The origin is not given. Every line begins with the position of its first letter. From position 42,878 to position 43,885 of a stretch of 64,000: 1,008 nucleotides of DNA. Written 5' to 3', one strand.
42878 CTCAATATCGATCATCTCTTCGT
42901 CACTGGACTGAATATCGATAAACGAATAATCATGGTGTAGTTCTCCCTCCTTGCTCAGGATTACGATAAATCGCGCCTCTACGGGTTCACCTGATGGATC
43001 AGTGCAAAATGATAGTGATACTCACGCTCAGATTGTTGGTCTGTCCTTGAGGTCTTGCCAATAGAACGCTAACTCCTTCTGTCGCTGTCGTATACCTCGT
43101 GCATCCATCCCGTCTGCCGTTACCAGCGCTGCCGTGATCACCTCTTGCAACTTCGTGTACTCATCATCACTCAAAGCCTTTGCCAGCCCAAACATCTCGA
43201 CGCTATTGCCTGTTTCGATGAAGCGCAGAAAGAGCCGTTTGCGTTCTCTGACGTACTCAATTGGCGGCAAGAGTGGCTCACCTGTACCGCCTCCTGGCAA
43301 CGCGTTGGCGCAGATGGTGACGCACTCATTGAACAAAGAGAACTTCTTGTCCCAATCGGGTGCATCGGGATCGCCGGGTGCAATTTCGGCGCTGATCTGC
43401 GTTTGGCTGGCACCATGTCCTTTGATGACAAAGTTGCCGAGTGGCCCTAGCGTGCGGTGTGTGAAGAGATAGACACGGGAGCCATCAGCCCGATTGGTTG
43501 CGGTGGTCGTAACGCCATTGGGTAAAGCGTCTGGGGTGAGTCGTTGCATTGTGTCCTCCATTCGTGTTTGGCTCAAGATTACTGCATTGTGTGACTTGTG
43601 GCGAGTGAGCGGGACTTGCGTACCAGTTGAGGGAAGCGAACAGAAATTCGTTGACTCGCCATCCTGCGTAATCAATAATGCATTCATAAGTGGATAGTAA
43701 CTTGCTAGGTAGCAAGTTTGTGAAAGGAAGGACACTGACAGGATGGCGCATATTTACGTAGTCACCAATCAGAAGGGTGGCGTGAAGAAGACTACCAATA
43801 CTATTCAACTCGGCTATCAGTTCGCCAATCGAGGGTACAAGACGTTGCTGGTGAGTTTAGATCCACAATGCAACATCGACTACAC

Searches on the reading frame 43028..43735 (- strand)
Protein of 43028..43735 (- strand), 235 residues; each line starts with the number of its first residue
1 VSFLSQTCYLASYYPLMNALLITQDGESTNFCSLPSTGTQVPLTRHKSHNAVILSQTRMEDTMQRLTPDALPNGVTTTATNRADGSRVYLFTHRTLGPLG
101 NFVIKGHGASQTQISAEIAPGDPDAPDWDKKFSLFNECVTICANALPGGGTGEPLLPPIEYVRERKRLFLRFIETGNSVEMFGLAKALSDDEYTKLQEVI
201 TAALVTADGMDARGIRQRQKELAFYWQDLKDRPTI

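Call 14: search_protein_families(library=pfam, proteins=[window:43028-43735:-], max_evalue=0.01)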
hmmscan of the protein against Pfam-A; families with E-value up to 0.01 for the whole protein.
window:43028-43735:- (235 aa): 1 family
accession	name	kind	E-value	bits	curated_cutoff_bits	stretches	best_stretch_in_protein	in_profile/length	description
PF02179.21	BAG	-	0.0015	19.4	23.4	1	181-228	27-70/78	BAG domain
